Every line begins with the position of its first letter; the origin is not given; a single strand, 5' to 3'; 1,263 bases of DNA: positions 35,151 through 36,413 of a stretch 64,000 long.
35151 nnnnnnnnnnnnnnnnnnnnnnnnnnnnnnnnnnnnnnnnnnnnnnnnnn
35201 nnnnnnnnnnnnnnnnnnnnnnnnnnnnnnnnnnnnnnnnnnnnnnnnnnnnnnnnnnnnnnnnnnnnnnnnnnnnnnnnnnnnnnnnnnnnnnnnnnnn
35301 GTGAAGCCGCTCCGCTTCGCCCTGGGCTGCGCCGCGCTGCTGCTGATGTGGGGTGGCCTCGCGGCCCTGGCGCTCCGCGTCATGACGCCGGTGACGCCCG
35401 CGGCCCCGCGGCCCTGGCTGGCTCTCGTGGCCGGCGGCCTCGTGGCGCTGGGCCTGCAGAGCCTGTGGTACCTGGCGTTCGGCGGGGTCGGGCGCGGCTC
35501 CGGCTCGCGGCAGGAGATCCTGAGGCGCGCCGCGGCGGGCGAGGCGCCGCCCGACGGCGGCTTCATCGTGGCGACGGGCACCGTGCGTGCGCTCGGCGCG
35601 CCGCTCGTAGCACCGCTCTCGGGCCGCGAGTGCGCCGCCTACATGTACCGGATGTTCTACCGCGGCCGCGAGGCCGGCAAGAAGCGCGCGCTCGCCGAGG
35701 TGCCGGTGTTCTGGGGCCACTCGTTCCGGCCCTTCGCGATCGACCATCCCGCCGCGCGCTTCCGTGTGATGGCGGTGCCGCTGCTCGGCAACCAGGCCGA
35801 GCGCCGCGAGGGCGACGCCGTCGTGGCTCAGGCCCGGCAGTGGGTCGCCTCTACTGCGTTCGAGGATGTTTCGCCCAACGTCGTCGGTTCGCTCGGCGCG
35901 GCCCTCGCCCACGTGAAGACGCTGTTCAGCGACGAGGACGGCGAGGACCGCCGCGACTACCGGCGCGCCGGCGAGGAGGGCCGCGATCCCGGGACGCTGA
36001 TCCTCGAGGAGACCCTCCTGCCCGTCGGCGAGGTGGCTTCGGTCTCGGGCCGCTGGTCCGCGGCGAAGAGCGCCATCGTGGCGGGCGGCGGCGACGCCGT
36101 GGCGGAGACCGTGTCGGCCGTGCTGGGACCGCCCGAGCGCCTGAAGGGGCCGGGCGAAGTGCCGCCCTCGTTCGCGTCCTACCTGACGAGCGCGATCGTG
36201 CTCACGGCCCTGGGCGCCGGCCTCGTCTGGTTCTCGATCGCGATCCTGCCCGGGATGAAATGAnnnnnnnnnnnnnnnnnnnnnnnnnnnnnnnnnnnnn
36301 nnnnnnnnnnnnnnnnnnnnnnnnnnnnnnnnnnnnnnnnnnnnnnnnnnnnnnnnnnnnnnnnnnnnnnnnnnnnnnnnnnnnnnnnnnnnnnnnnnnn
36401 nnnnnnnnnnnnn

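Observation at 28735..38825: Eight-gene translationally coupled array: secreted ANK, HEAT-ANK, two VWA proteins, membrane protein, SDR-DUF2867, MutM, Smr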

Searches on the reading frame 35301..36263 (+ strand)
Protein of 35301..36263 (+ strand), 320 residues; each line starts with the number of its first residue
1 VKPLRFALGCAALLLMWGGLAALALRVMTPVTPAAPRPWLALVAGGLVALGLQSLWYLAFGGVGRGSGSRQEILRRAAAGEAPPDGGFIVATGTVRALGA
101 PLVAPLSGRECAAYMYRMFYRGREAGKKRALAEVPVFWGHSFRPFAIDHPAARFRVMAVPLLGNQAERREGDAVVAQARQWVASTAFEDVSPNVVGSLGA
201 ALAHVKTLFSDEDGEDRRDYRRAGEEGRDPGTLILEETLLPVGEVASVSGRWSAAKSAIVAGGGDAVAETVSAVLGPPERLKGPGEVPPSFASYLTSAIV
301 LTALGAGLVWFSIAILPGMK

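Call 5: search_protein_families(library=pfam, proteins=[window:35301-36263:+], max_evalue=0.01)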
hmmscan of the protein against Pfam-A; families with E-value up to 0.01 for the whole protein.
window:35301-36263:+ (320 aa): 0 families

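Call 6: search_protein_families(library=ncbifam, proteins=[window:35301-36263:+], max_evalue=0.01)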
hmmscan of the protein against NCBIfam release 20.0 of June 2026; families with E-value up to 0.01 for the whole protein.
window:35301-36263:+ (320 aa): 0 families

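Call 8: find_homologous_proteins(query=window:35301-36263:+)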
Query window:35301-36263:+ (320 aa): 20 proteins with E <= 0.001 among 8000 candidates.
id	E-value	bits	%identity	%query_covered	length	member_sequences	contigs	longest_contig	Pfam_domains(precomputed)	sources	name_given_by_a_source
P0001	3.8e-203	692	100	100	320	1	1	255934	-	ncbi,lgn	-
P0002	1.2e-150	520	77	100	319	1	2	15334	-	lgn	-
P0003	9.3e-150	517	77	100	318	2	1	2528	-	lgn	-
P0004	1.2e-127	444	74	92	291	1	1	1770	-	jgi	jgi:hypothetical protein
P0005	1.5e-127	444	68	100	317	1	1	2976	-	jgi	jgi:hypothetical protein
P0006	7.8e-105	369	60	100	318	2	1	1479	-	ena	-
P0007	1.3e-102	362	59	100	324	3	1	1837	-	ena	-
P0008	1.5e-101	358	59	100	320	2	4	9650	-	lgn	-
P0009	2.3e-101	358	59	98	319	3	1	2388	-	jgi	jgi:hypothetical protein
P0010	4.1e-101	357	59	100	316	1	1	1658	-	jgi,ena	-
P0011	1.3e-100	355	58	100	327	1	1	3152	-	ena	-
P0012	9.1e-95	336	57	100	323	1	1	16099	-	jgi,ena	-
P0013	6.3e-91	323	54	99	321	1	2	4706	-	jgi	jgi:hypothetical protein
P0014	2.7e-90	321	55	98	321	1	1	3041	-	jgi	jgi:hypothetical protein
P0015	3.8e-74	268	48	93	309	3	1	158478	-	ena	-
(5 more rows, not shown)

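Call 9: find_encoding_contigs(protein=P0015, flank=10000, max_places=3)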
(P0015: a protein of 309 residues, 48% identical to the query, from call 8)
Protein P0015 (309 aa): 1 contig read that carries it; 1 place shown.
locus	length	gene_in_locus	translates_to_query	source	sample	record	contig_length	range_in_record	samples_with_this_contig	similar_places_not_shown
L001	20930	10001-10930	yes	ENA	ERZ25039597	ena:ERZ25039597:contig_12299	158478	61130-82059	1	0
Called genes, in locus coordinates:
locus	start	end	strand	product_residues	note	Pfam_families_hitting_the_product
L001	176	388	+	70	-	-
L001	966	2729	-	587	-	PF00675:Peptidase_M16, PF05193:Peptidase_M16_C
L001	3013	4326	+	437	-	PF02321:OEP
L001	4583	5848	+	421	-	PF25990:Beta-barrel_YknX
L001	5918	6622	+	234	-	PF00005:ABC_tran, PF13304:AAA_21 (faint)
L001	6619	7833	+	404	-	PF12704:MacB_PCD, PF02687:FtsX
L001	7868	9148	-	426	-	PF13431:TPR_17 (faint), PF13414:TPR_11 (faint), PF00515:TPR_1 (faint)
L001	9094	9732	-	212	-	PF00069:Pkinase, PF07714:PK_Tyr_Ser-Thr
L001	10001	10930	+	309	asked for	-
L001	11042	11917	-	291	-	PF12704:MacB_PCD, PF02687:FtsX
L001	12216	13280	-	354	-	PF12704:MacB_PCD (weak), PF02687:FtsX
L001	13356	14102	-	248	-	PF00005:ABC_tran, PF13304:AAA_21 (faint)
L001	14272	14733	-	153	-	PF00782:DSPc, PF22785:Tc-R-P, PF00102:Y_phosphatase (weak)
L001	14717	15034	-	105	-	PF00883:Peptidase_M17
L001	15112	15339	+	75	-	-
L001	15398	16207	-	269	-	-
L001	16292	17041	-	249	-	-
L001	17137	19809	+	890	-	PF02739:5_3_exonuc_N, PF01367:5_3_exonuc, PF01612:DNA_pol_A_exo1 (weak), PF22619:DNA_polI_exo1, PF00476:DNA_pol_A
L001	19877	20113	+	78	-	PF09723:Zn_ribbon_8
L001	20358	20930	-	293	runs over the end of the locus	PF00483:NTP_transferase, PF12804:NTP_transf_3 (faint)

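Call 10: find_encoding_contigs(protein=P0012, flank=10000, max_places=3)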
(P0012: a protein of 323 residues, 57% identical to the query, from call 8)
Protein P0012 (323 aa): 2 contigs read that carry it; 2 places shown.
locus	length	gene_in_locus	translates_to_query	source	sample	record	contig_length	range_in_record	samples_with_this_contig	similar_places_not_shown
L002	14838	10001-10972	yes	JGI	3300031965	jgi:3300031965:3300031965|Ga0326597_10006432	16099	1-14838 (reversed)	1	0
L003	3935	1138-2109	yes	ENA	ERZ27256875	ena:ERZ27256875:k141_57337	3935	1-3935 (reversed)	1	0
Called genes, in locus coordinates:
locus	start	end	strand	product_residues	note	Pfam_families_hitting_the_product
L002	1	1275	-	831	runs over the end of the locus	PF00515:TPR_1 (faint), PF13432:TPR_16 (weak), PF13432:TPR_16, PF14559:TPR_19, PF13485:Peptidase_MA_2, PF13424:TPR_12, PF14559:TPR_19 (weak), PF13432:TPR_16 (weak), +9 more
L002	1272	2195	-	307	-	-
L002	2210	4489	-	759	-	PF07090:GATase1_like (weak)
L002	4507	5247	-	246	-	PF13709:DUF4159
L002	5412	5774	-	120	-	-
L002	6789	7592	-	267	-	PF00756:Esterase, PF10503:Esterase_PHB (faint), PF00326:Peptidase_S9 (faint), PF02230:Abhydrolase_2 (weak), PF12146:Hydrolase_4 (faint)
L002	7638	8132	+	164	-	PF11138:DUF2911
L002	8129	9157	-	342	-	PF00480:ROK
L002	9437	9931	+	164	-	-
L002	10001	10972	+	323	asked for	-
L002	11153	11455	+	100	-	-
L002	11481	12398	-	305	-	-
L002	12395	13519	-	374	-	PF01557:FAA_hydrolase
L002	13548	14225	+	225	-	PF13649:Methyltransf_25 (weak)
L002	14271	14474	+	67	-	-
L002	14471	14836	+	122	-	?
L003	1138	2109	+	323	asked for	-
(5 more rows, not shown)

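Call 11: find_encoding_contigs(protein=P0002, flank=10000, max_places=3)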
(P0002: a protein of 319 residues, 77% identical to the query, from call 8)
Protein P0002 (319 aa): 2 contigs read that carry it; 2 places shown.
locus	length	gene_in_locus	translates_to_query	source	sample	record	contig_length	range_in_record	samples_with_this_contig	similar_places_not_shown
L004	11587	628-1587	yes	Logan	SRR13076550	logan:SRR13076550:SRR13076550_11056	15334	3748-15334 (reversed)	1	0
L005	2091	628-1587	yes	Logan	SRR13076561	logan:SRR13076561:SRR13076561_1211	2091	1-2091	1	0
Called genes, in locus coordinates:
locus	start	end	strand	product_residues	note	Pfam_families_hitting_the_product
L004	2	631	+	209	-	?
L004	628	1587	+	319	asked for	-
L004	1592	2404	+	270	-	PF01149:Fapy_DNA_glyco, PF06831:H2TH, PF06827:zf-FPG_IleRS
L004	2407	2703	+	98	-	PF01713:Smr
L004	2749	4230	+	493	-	PF00144:Beta-lactamase, PF11954:DUF3471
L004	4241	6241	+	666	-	PF26550:Tricorn_2nd, PF26549:Tricorn_N, PF07676:PD40 (weak), PF26550:Tricorn_2nd (weak), PF26549:Tricorn_N, PF07676:PD40, PF00326:Peptidase_S9, PF01738:DLH, +9 more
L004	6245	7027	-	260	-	PF00497:SBP_bac_3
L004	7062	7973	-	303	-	PF13407:Peripla_BP_4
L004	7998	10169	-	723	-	-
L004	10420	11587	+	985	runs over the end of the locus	PF13620:CarboxypepD_reg, PF13715:CarbopepD_reg_2 (weak), PF25183:OMP_b-brl_4, PF00593:TonB_dep_Rec_b-barrel (weak)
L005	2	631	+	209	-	?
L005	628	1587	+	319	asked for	-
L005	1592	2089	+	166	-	?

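Call 12: find_encoding_contigs(protein=P0001, flank=10000, max_places=2)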
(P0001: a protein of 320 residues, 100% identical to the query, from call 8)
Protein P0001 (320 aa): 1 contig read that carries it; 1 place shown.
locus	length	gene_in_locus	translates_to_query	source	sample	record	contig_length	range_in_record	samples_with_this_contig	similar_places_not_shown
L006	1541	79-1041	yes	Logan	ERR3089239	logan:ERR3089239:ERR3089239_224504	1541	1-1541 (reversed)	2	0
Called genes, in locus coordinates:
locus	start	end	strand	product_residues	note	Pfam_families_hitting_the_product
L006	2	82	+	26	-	?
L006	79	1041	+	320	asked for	-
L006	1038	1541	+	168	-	?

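Call 13: find_encoding_contigs(protein=P0008, flank=10000, max_places=4)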
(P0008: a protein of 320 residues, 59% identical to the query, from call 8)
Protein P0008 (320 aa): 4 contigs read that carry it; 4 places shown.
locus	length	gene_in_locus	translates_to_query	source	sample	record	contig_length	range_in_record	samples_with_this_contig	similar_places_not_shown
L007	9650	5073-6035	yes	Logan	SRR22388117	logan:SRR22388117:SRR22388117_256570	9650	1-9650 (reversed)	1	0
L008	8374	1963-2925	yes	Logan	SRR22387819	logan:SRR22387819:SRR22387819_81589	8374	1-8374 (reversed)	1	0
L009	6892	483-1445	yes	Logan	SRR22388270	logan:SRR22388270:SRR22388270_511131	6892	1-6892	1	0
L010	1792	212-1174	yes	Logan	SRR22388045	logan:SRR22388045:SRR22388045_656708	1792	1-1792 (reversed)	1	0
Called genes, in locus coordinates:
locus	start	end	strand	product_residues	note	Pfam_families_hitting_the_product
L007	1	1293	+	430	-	?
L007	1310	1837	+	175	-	PF00578:AhpC-TSA, PF08534:Redoxin, PF13098:Thioredoxin_2 (weak), PF00085:Thioredoxin (weak), PF13905:Thioredoxin_8 (weak)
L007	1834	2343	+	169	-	PF03918:CcmH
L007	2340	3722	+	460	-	PF13428:TPR_14 (faint), PF13431:TPR_17 (faint), PF04733:Coatomer_E (faint), PF14559:TPR_19, PF23892:Ig_CycH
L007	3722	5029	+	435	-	PF13462:Thioredoxin_4, PF01323:DSBA (faint)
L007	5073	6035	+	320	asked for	-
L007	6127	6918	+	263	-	PF12740:PETase, PF01738:DLH, PF00561:Abhydrolase_1 (weak), PF00326:Peptidase_S9 (weak), PF12146:Hydrolase_4 (faint), PF08840:BAAT_C (faint)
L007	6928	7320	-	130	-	PF02661:Fic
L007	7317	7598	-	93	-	PF04014:MazE_antitoxin (weak)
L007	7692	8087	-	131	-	PF01850:PIN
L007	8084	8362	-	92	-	PF02604:PhdYeFM_antitox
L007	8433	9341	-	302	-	PF12705:PDDEXK_1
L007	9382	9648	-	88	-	?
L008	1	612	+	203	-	?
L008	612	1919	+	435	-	PF13462:Thioredoxin_4, PF01323:DSBA (faint)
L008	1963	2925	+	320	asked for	-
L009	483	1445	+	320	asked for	-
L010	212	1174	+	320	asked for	-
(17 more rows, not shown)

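Call 14: find_encoding_contigs(protein=P0005, flank=10000, max_places=2)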
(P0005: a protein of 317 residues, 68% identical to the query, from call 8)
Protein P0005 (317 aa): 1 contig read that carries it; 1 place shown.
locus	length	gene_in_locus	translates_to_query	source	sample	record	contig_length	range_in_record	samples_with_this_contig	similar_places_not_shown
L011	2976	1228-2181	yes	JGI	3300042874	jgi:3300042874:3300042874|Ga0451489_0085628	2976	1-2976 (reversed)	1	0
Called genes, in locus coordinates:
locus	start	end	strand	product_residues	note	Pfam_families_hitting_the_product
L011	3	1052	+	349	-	?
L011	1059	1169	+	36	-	-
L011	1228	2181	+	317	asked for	-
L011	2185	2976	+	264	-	?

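Call 18: find_related_loci(query=A1, collection=genome_contigs, flank=10000)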
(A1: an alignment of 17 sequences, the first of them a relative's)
Query A1 (320 aa) in genome_contigs; peptide patterns used: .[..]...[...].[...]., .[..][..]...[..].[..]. (x = any residue, [..] = any of these).
599 stretches matched a pattern (row limit reached: there are more); 7 encode a relative of the query (tblastn E <= 1e-3); 7 distinct loci.
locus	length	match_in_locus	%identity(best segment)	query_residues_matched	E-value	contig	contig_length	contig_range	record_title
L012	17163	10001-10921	47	5-313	2e-77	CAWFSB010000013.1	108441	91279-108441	MAG: uncultured Acidobacteriota bacterium isolate MFD00905.bin.3.32 genome assembly, contig: contig_24237, whole genome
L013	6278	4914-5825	49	9-317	5e-71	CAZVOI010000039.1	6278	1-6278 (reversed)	MAG TPA_asm: uncultured Acidobacteriota bacterium isolate binchicken_co165_156 genome assembly, contig: k141_1544393, wh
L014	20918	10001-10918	41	9-317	2e-55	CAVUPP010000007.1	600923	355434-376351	MAG: Vicinamibacteria bacterium isolate MFD03975.bin.1.47 genome assembly, contig: contig_14704, whole genome shotgun se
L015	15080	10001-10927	41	5-310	2e-55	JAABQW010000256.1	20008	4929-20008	MAG: Betaproteobacteria bacterium isolate S06.Bin119 Scaffold_43, whole genome shotgun sequence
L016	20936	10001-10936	41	5-318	1e-55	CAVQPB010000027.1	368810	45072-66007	MAG: uncultured proteobacterium isolate MFD04651.bin.1.182 genome assembly, contig: contig_8082, whole genome shotgun se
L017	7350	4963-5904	36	5-316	3e-51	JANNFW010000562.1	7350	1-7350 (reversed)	MAG: Rhodoferax sp. isolate OTE_75_metabat_259 OTE_75_k141_1755940, whole genome shotgun sequence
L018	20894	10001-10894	35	13-313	3e-48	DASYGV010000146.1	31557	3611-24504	MAG TPA_asm: Thermoanaerobaculia bacterium isolate SMAG_U4223 k141_861479, whole genome shotgun sequence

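Call 35: predict_structure(alignment_id=A1)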
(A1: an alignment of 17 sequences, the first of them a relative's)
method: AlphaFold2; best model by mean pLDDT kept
length: 320 residues; sequences in the alignment: 17
mean_pLDDT: 77.4   pTM: 0.64
mean pLDDT of the five models: 77.4, 72.9, 72.8, 71.3, 67.4
residues with pLDDT >= 90: 105; 70-90: 126; 50-70: 42; < 50: 47
segments of 3 or more residues with pLDDT < 50: 186-225, 264-268
pLDDT, mean of each block of 10 residues (from residue 1): 74 90 91 88 92 83 68 88 90 95 90 88 61 73 94 93 85 79 51 35 36 40 54 87 95 92 57 89 64 83 91 82
secondary structure, 60 per line:
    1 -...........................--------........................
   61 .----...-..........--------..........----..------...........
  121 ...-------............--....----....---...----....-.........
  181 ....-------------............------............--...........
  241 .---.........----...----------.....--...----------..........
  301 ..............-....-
elements in order: H2-28 H37-61 H70-79 E88-97 E110-123 E131-142 E145-148 E153-156 E160-162 E167-170 H172-184 H198-209 H216-227 E233-241 E245-253 E258-260 E271-275 H291-314 H316-319

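Call 39: search_protein_families(library=pfam, alignment_id=A1, max_evalue=10)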
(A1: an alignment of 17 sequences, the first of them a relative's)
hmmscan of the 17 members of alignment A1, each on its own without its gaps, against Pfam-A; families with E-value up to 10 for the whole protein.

A. member 1, P0001 (320 aa): 0 families

B. families by the number of members that match (of 17 scanned): 4 families
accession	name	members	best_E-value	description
PF12483.13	GIDE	2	0.069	E3 Ubiquitin ligase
PF23711.1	DUF7156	1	0.2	Family of unknown function (DUF7156)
PF05915.17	TMEM_230_134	1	1.7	Transmembrane proteins 230/134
PF12666.12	PrgI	1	2.6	PrgI family protein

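Call 65: search_protein_families(library=padloc, proteins=[window:35301-36263:+], max_evalue=0.001)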
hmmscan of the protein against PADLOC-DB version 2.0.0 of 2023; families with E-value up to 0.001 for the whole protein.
window:35301-36263:+ (320 aa): 0 families

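Call 73: search_protein_representatives(alignment_id=A1)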
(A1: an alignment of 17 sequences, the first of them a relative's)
Query: 17 sequences, 319 profile positions. Proteins with E-value up to 0.001 (for the whole library): 791; up to 1e-10: 468; up to 1e-30: 65. The best 150 are listed.
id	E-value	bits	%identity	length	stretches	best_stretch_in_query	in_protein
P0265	1.3e-125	435.0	-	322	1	6-318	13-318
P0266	7.6e-116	402.9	-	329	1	4-313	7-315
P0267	8.8e-111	386.3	-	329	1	6-311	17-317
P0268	2.2e-110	384.9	-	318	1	4-318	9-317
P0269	8.9e-108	376.4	-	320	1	5-316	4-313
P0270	5.8e-107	373.7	-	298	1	15-318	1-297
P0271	3.1e-106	371.4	-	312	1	4-314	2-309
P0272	2.3e-102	358.6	-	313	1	7-312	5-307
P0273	2.7e-94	332.1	-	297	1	21-316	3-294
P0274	1.5e-91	323.1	-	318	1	5-314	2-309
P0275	9.6e-90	317.2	-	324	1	4-312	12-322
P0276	1.1e-89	316.9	-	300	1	4-311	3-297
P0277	6.7e-88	311.1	-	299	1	14-313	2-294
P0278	6.4e-87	307.9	-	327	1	4-311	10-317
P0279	3.1e-84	299.1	-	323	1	5-316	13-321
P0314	2.8e-37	144.8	-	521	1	4-311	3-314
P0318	1.0e-35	139.6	-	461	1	8-313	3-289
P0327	4.8e-32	127.6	-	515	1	8-302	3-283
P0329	7.2e-31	123.7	-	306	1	9-283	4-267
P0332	2.9e-30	121.8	-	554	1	8-305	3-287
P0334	4.8e-30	121.0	-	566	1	7-313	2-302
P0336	5.0e-30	121.0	-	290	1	8-313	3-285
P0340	2.6e-28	115.3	-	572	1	8-304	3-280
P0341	4.4e-28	114.6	-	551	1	72-206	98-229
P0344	2.9e-27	111.9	-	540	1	8-313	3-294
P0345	5.5e-27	111.0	-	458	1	7-307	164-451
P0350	1.4e-26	109.6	-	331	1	8-299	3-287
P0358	8.7e-26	107.0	-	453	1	9-308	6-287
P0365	3.0e-25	105.3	-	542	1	9-315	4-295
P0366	3.7e-25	105.0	-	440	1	9-308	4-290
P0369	4.3e-25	104.8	-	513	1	8-312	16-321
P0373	6.2e-25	104.2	-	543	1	9-307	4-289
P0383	2.8e-24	102.1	-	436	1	8-295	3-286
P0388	7.7e-24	100.6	-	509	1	7-290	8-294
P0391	1.3e-23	99.9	-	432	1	6-312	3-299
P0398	3.2e-23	98.6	-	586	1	6-315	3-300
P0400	3.8e-23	98.4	-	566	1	6-304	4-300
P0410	9.8e-23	97.0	-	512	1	52-278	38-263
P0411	1.1e-22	96.9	-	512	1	69-304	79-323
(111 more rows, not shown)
